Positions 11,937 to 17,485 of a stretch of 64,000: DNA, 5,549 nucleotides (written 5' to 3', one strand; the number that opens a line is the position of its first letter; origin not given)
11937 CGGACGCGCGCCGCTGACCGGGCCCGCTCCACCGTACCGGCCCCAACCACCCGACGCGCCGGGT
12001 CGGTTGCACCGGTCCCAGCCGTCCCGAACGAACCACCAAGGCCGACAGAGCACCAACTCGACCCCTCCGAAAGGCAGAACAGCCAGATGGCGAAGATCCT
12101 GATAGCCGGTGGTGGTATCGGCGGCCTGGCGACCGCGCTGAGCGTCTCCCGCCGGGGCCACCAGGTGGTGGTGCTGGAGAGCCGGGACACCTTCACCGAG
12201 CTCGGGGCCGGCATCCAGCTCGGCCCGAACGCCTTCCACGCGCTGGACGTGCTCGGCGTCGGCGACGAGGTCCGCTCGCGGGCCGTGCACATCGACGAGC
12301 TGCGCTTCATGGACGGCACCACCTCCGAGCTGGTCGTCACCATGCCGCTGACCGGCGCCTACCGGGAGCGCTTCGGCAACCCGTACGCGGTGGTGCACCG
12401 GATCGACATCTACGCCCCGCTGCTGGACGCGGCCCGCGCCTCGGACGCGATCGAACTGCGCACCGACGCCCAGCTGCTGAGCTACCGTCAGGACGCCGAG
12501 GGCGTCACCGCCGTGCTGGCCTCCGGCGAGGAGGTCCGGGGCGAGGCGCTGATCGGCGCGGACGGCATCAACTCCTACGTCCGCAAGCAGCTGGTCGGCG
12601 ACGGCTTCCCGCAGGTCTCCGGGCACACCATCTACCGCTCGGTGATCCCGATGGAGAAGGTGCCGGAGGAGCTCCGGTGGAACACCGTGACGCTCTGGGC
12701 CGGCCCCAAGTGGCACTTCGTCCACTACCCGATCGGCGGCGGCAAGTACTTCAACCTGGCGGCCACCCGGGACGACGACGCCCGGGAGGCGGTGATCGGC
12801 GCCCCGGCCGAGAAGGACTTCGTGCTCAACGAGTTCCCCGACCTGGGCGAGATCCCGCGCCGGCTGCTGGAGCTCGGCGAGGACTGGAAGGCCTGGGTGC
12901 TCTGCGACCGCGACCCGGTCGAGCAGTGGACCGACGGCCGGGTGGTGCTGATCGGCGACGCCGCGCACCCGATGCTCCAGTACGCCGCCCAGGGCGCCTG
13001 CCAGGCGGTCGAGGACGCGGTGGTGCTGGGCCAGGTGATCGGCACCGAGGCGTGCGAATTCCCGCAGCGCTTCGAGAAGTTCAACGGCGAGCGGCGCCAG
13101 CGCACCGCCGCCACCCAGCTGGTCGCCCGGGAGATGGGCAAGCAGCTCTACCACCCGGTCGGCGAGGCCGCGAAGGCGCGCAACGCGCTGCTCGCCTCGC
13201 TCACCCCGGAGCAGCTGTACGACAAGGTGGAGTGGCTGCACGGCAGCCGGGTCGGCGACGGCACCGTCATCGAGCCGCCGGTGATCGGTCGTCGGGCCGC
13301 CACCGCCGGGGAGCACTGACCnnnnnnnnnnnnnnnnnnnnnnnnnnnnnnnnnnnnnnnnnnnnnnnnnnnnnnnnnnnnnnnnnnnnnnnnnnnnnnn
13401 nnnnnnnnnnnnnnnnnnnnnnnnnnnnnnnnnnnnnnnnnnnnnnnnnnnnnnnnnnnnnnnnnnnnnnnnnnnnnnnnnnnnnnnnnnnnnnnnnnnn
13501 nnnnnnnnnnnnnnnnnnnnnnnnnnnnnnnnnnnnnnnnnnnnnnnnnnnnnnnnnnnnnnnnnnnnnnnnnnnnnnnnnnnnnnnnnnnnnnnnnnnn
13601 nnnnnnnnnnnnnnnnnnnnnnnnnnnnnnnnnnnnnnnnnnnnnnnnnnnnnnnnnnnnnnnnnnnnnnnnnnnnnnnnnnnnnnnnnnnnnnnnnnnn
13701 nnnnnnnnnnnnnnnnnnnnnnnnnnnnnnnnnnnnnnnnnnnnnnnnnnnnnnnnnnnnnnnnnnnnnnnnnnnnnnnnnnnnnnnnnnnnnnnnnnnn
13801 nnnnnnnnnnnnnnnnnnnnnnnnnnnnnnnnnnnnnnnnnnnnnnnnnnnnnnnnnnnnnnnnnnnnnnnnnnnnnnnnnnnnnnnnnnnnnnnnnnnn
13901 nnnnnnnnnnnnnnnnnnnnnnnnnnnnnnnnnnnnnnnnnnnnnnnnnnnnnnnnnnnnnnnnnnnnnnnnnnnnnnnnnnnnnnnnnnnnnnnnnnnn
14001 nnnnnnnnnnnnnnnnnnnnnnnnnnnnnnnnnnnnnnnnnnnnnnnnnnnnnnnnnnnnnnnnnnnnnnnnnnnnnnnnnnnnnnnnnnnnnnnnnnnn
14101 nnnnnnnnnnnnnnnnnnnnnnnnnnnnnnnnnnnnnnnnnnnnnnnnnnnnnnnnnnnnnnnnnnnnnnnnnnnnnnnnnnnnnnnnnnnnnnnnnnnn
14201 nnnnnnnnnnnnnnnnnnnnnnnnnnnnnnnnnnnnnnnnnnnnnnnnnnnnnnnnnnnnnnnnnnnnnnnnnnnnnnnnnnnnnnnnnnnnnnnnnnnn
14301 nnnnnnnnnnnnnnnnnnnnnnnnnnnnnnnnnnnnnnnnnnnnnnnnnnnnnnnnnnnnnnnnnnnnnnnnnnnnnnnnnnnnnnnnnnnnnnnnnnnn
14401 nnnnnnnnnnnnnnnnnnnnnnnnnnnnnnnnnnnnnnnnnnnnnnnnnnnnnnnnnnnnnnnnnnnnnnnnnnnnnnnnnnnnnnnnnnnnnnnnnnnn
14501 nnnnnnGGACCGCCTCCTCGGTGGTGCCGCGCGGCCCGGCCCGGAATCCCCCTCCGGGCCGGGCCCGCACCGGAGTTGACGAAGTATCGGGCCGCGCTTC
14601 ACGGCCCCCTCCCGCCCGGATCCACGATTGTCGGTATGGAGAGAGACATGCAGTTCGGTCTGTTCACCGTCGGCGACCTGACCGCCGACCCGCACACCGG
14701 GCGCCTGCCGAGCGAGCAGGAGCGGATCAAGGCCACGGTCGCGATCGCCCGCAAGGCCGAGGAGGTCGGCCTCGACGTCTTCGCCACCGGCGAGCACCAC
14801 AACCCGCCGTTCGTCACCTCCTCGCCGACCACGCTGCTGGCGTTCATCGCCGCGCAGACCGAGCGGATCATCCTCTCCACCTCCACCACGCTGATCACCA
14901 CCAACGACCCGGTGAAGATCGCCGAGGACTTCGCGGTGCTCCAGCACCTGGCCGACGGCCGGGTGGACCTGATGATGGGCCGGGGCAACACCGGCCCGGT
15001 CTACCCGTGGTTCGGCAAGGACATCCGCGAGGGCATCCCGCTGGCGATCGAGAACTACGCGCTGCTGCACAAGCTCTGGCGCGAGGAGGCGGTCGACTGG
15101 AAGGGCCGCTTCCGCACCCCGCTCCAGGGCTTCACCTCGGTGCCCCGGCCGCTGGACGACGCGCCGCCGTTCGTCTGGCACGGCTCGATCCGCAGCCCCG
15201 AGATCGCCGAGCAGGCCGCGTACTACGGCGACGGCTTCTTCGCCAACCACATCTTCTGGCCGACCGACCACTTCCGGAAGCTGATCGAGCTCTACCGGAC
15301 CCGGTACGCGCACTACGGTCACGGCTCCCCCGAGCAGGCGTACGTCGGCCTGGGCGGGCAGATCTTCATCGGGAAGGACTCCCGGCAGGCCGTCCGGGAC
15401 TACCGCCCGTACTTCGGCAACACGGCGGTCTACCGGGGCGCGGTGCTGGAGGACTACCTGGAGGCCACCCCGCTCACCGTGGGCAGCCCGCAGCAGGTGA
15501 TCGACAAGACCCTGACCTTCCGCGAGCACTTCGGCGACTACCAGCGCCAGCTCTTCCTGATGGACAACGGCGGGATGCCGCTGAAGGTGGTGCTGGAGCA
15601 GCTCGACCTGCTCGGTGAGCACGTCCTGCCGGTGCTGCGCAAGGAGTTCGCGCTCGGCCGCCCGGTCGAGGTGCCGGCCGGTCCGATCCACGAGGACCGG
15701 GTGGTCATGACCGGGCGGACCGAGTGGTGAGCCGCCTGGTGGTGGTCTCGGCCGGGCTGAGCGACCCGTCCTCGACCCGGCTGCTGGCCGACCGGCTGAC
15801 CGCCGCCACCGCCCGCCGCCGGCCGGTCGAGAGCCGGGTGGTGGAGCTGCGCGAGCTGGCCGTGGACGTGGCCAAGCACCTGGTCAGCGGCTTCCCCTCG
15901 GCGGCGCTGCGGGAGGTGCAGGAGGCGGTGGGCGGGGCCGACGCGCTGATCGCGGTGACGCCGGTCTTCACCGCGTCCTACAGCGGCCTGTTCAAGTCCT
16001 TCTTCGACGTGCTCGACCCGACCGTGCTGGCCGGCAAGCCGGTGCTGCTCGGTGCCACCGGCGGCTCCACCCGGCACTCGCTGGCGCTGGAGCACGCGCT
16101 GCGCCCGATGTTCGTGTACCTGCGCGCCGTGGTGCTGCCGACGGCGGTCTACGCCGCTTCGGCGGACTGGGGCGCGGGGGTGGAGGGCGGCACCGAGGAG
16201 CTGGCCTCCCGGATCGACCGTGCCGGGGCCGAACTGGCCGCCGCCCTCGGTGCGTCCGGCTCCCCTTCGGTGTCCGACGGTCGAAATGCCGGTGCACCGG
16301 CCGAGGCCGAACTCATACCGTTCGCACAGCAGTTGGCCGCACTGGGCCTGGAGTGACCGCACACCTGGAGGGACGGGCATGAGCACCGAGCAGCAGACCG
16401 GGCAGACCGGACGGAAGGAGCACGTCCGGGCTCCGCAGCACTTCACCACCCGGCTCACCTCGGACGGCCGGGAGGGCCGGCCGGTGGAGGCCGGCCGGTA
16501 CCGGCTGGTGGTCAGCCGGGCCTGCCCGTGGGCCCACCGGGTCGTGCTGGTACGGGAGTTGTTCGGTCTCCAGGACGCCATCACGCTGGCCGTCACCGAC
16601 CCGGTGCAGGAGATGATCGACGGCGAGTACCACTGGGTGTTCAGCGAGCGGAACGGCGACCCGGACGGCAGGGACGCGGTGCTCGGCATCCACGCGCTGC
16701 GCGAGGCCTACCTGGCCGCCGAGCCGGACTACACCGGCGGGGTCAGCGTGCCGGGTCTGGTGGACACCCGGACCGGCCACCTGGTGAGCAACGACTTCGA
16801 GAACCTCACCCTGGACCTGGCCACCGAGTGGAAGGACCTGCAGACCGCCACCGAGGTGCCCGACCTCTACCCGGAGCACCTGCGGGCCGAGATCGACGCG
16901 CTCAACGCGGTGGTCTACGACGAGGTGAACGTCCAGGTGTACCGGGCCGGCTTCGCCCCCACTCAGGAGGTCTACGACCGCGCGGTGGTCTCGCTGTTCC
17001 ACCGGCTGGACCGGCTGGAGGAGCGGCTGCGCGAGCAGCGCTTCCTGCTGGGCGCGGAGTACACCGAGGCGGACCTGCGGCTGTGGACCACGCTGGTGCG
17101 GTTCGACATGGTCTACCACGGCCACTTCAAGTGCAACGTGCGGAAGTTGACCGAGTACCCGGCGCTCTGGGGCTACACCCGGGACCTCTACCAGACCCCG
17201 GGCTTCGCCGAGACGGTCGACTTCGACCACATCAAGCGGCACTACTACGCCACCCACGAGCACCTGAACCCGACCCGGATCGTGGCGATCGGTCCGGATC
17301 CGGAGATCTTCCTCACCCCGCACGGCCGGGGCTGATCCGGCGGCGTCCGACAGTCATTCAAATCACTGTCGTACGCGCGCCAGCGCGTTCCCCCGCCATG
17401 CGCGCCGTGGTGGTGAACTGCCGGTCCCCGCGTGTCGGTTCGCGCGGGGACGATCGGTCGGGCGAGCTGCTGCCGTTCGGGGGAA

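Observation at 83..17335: Autoregulator (AfsA-type) signalling module physically linked to a 10-gene redox/aromatic operon carrying private copies of aroE, aroC and transaldolase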

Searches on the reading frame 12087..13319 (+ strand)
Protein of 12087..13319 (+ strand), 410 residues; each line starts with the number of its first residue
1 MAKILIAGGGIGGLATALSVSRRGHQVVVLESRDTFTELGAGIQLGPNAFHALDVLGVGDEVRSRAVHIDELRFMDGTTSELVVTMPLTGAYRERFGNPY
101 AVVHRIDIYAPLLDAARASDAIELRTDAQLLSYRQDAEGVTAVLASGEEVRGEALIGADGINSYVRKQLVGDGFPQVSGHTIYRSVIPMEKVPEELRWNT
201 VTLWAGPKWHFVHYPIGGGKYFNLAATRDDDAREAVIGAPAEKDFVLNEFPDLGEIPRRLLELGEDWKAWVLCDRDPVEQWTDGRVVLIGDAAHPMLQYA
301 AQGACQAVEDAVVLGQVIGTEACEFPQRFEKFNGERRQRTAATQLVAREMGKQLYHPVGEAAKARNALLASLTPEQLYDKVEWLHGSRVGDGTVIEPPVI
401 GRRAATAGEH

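Call 6: search_protein_families(library=pfam, proteins=[window:12087-13319:+])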
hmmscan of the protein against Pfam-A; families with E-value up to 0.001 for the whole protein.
window:12087-13319:+ (410 aa): 5 families
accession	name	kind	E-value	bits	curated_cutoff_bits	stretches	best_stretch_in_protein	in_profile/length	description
PF01494.25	FAD_binding_3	-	9.8e-28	97.8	22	1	2-319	2-319/349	FAD binding domain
PF01266.30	DAO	-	1.8e-06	28.1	27.9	1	3-36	1-34/353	FAD dependent oxidoreductase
PF00890.30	FAD_binding_2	-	1.2e-05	25.2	20.4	1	4-34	2-32/414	FAD binding domain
PF13450.12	NAD_binding_8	-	3.9e-05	24.3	21.9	1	6-36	1-31/68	NAD(P)-binding Rossmann-like domain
PF12831.13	FAD_oxidored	-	0.00095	19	27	0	4-35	2-33/416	FAD dependent oxidoreductase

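Call 15: search_protein_families(library=ncbifam, proteins=[window:12087-13319:+], max_evalue=0.00001)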
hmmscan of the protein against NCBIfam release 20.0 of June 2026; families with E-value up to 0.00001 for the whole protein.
window:12087-13319:+ (410 aa): 57 families (the best 25 are shown)
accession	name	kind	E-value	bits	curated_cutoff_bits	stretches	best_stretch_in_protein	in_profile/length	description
NF006021.0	PRK08163.1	equivalog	3.4e-146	487.3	459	1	3-389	7-391/398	3-hydroxybenzoate 6-monooxygenase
NF005062.0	PRK06475.1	equivalog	7.6e-64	216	524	1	3-386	5-392/401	FAD-binding protein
NF005720.0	PRK07538.1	subfamily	5.1e-56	190.4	400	1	2-353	3-367/418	hypothetical protein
NF033623.1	urate_HpxO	equivalog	1.1e-48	166.1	500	1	3-363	1-355/381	FAD-dependent urate hydroxylase HpxO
NF005313.0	PRK06847.1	subfamily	1.3e-48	165.8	372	1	1-355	4-352/375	hypothetical protein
NF005243.0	PRK06753.1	equivalog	2.6e-44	151.6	365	1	3-379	2-362/374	hypothetical protein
TIGR03219.1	salicylate_mono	equivalog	5.3e-39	134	446.35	1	3-384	2-398/414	salicylate 1-monooxygenase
NF005566.0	PRK07236.1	subfamily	8.6e-36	123.6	333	2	2-219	7-213/386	hypothetical protein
NF004829.0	PRK06183.1-3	subfamily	2e-22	79.6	390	2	2-169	9-181/520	bifunctional 3-(3-hydroxy-phenyl)propionate/3-hydroxycinnamic acid hydroxylase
TIGR01988.1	Ubi-OHases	subfamily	2.3e-22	79.4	224.65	1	4-169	2-171/387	ubiquinone biosynthesis hydroxylase, UbiH/UbiF/VisC/COQ6 family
NF005761.0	PRK07588.1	equivalog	1.4e-21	76.8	454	1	3-351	2-346/392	FAD-binding domain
NF005691.0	PRK07494.1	equivalog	9.8e-20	70.4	459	1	3-167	10-172/404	UbiH/UbiF family hydroxylase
NF004832.0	PRK06184.1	subfamily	2.5e-19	69.4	476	1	2-337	7-338/506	hypothetical protein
NF004780.0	PRK06126.1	subfamily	8.1e-19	67.3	445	1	112-319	133-339/552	hypothetical protein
TIGR01984.1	UbiH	equivalog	1.7e-17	63.3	392.2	1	3-169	1-168/382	2-octaprenyl-6-methoxyphenyl hydroxylase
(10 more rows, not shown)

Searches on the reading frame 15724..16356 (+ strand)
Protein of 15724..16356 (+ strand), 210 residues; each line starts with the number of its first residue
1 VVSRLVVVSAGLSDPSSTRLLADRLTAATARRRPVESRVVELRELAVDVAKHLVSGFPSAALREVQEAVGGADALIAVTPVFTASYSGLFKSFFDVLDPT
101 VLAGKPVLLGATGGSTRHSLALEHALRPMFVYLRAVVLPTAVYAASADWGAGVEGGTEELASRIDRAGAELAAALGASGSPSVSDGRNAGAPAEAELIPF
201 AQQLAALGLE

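Call 6: search_protein_families(library=pfam, proteins=[window:15724-16356:+])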
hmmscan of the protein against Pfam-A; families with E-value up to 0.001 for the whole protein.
window:15724-16356:+ (210 aa): 2 families
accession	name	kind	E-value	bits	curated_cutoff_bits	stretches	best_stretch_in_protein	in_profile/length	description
PF03358.20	FMN_red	-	7.9e-30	103.9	24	1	4-149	2-151/152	NADPH-dependent FMN reductase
PF02525.22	Flavodoxin_2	-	2.7e-06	27.7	27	1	5-134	3-166/198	Flavodoxin-like fold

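Call 15: search_protein_families(library=ncbifam, proteins=[window:15724-16356:+], max_evalue=0.00001)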
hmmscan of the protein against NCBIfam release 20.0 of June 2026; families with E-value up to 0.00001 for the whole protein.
window:15724-16356:+ (210 aa): 4 families
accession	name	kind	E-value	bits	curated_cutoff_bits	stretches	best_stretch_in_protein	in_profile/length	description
TIGR04037.1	LLM_duo_CE1759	subfamily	1.8e-77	259.5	175.9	1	5-204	1-198/199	CE1759 family FMN reductase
TIGR03566.1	FMN_reduc_MsuE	equivalog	1.5e-44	151.9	212.5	1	4-175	1-171/174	FMN reductase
TIGR03567.1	FMN_reduc_SsuE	equivalog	6.1e-26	91.4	164.05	1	6-169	3-166/171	NADPH-dependent FMN reductase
NF007859.0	PRK10569.1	equivalog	1.8e-18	67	225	1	28-148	25-143/191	NADPH-dependent FMN reductase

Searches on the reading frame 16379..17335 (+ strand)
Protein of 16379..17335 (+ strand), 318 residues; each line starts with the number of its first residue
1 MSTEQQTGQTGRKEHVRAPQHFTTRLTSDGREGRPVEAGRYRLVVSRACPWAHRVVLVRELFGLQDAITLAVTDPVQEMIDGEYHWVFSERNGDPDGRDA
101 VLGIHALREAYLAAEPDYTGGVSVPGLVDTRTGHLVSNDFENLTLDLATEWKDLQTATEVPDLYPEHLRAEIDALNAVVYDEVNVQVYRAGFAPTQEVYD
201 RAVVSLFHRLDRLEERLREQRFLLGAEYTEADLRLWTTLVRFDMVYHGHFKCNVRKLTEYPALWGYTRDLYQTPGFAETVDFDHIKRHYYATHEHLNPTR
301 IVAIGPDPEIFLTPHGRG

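Call 6: search_protein_families(library=pfam, proteins=[window:16379-17335:+])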
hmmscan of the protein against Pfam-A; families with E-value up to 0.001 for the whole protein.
window:16379-17335:+ (318 aa): 3 families
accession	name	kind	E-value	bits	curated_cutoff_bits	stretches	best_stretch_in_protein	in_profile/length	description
PF13410.11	GST_C_2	-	4.4e-16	59.2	24.9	1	196-268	1-68/69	Glutathione S-transferase, C-terminal domain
PF13409.12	GST_N_2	-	3.2e-05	24.9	25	1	48-140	1-60/70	Glutathione S-transferase, N-terminal domain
PF00043.30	GST_C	-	0.0003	21.4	20.7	1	187-269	12-88/93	Glutathione S-transferase, C-terminal domain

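Call 15: search_protein_families(library=ncbifam, proteins=[window:16379-17335:+], max_evalue=0.00001)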
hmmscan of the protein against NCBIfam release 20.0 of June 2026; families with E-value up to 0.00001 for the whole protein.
window:16379-17335:+ (318 aa): 0 families
